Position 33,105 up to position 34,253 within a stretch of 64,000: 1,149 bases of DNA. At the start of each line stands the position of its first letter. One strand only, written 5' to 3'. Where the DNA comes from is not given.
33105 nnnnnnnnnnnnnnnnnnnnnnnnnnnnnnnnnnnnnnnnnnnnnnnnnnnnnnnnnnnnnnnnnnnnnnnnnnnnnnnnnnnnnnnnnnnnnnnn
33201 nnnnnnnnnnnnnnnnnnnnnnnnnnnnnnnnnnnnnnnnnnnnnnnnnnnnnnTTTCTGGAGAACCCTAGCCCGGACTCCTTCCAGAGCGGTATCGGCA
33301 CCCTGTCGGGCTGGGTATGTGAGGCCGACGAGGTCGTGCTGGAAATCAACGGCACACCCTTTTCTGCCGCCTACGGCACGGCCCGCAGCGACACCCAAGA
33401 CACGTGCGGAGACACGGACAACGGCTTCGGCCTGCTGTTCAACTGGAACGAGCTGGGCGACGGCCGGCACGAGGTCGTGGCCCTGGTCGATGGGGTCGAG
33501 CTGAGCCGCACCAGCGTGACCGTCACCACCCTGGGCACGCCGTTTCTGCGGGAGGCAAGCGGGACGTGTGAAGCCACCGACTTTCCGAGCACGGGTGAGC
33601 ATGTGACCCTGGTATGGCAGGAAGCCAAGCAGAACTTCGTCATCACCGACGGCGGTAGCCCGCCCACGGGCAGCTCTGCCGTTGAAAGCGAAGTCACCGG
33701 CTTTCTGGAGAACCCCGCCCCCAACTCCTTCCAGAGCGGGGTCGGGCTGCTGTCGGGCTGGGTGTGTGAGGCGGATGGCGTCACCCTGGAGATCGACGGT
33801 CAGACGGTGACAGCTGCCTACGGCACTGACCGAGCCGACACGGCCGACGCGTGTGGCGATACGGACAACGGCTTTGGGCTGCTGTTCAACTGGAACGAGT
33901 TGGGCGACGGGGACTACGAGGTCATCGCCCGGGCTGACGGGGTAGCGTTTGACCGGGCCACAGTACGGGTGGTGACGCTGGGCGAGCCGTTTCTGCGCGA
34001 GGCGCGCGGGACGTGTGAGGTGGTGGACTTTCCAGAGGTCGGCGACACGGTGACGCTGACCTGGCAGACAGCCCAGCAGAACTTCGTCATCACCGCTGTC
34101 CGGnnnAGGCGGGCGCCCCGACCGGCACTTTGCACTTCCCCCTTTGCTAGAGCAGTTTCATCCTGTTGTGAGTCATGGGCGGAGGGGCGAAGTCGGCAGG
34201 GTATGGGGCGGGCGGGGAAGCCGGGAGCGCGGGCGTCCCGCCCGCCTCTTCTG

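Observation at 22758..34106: Four giant exoproteins share one C-terminal cassette (PPC-like domain plus two copies of an unrecognised ~115-aa Cys-containing domain) fused to unrelated passenger domains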

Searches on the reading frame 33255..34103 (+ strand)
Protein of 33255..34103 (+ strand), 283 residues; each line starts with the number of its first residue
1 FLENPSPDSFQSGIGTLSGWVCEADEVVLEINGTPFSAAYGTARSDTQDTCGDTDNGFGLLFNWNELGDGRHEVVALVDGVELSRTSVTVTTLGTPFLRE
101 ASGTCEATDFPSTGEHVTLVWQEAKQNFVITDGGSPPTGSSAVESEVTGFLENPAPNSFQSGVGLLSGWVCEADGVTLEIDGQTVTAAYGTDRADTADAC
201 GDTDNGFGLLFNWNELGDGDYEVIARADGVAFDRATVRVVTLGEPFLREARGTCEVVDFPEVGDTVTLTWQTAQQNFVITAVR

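Call 8: search_solved_structures(query=window:33255-34103:+, max_evalue=10)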
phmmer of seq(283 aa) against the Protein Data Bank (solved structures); distinct sequences matched with E-value up to 10: 26.
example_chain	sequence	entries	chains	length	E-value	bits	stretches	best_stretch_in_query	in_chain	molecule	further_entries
2ol6_O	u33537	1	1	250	0.0004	22.8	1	161-236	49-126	Outer surface protein A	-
2i5v_O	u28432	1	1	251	0.0011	21.4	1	160-236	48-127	Outer surface protein A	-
3pg0_A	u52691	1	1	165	0.0023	20.4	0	207-234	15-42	ThreeFoil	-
2oy5_O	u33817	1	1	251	0.016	17.6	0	160-236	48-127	Outer surface protein A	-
2pi3_O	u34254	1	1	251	0.02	17.3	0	160-235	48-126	Outer surface protein A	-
3aum_O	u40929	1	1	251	0.022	17.1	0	160-235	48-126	Outer surface protein A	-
6kt1_O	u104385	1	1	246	0.023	17.1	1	161-236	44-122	Outer surface protein A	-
3eex_A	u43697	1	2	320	0.023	17.1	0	59-87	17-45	Outer Surface Protein A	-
2oyb_O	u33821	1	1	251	0.029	16.7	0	160-235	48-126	Outer surface protein A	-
5b2a_O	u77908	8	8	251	0.049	16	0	161-236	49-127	Outer surface protein A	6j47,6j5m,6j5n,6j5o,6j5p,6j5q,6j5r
6j48_O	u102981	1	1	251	0.05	16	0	161-236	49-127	Outer surface protein A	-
2g8c_O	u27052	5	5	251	0.064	15.6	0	161-236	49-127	outer surface protein A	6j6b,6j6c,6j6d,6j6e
6iei_A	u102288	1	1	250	0.069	15.5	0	161-235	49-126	Outer surface protein A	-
2i5z_O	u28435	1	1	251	0.071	15.5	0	58-87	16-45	Outer surface protein A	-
6iys_O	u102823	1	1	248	0.073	15.4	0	161-236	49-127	Outer surface protein A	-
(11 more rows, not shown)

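Call 9: find_homologous_proteins(query=window:33255-34103:+, max_evalue=0.001)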
Query seq(283 aa) (283 aa): 1707 proteins with E <= 0.001 among 6640 candidates; the best 120 are listed.
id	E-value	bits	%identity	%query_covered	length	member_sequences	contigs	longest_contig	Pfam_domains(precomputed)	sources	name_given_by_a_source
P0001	3.5e-137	474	55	98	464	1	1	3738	-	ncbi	ncbi:MAG: hypothetical protein AB1671_23475 [Thermodesulfobacteriota bacterium]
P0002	8.4e-136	470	56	98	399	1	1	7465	-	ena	-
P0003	1.0e-135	470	61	100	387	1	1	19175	-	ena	-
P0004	8.0e-135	467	65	99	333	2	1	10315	-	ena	-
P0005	2.6e-133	462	74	100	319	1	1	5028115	-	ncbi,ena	-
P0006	1.1e-131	456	57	99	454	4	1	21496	-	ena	-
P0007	4.3e-131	454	59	93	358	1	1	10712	-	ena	-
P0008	1.4e-127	443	56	100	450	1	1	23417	-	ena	-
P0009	2.6e-124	432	57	100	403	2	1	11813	-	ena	-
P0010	5.1e-119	415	53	98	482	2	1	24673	-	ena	-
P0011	1.0e-118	414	55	100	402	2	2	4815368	PF17957.8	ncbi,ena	-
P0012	1.6e-118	413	61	99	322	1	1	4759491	-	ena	-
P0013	2.6e-118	412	68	100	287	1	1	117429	-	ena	-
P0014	7.2e-118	411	69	94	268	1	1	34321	-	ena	-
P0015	9.8e-118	411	61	100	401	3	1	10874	-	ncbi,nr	ncbi:MAG: hypothetical protein J4F42_22365, partial [Desulfurellaceae bacterium]|nr:hypothetical pro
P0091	1.6e-106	374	56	100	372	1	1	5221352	-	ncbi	-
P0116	8.9e-103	361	43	100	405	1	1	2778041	PF17957.8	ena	-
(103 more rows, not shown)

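Call 14: find_encoding_contigs(protein=P0091, flank=10000, max_places=3)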
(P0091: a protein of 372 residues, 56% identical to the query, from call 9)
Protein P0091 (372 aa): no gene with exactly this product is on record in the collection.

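Call 15: find_encoding_contigs(protein=P0005, flank=10000, max_places=3)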
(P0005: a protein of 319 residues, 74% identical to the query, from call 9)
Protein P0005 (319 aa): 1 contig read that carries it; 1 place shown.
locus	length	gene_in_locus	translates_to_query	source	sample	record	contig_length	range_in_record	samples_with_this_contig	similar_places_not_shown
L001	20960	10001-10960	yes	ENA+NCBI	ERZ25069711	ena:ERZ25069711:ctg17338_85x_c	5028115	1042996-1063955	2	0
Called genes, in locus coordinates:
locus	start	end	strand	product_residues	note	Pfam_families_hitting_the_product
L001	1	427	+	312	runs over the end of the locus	PF00535:Glycos_transf_2, PF10111:Glyco_tranf_2_2 (weak)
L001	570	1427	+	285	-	PF01370:Epimerase, PF16363:GDP_Man_Dehyd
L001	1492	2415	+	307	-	PF01073:3Beta_HSD, PF01370:Epimerase, PF02719:Polysacc_synt_2, PF04321:RmlD_sub_bind, PF16363:GDP_Man_Dehyd, PF07993:NAD_binding_4 (weak)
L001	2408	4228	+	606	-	PF00009:GTP_EFTU, PF03144:GTP_EFTU_D2, PF22042:EF-G_D2 (weak), PF00679:EFG_C, PF06421:LepA_C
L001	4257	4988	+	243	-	PF10502:Peptidase_S26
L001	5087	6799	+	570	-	PF05157:MshEN, PF00437:T2SSE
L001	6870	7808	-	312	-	PF00753:Lactamase_B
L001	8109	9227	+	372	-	PF00296:Bac_luciferase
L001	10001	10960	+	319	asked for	-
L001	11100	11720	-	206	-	PF01206:TusA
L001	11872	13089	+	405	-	PF02515:CoA_transf_3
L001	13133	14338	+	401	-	PF02515:CoA_transf_3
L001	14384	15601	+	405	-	PF02515:CoA_transf_3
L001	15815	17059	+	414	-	PF02515:CoA_transf_3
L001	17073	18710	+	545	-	PF06980:DUF1302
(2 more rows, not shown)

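Call 39: search_protein_families(library=pfam, proteins=[P0011, P0116], max_evalue=0.001)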
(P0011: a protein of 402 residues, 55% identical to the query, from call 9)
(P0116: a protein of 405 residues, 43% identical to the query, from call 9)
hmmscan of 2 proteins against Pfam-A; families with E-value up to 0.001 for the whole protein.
P0011 (402 aa): 1 family
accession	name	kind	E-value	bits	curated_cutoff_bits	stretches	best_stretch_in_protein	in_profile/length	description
PF17957.7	Big_7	-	2.4e-08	34.9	24.1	0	29-86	27-69/70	Bacterial Ig domain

P0116 (405 aa): 1 family
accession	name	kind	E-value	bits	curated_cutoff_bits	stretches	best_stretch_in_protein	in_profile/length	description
PF17957.7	Big_7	-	6.7e-05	23.9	24.1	0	172-244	12-69/70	Bacterial Ig domain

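Call 68: find_encoding_contigs(protein=P0116, flank=8000, max_places=2)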
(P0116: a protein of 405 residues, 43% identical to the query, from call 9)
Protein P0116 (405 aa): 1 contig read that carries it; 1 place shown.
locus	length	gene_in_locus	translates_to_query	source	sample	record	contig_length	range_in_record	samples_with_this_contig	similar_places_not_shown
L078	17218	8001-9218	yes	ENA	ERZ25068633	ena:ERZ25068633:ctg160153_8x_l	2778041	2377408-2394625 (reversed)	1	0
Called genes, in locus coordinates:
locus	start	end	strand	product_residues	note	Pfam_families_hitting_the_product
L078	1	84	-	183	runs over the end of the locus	-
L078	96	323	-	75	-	-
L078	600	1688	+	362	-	-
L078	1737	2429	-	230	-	PF20582:UPF0758_N, PF00633:HHH (weak), PF04002:RadC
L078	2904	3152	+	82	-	-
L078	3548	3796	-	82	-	-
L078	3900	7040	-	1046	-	-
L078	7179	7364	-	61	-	-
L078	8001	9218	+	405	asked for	PF17957:Big_7 (faint)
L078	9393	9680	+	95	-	-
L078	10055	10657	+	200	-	-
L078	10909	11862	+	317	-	-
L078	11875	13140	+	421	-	PF13177:DNA_pol3_delta2 (weak)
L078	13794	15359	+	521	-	PF00595:PDZ, PF13180:PDZ_2, PF17820:PDZ_6, PF12796:Ank_2, PF12796:Ank_2, PF13857:Ank_5, PF12796:Ank_2, PF13857:Ank_5, +5 more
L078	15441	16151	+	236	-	-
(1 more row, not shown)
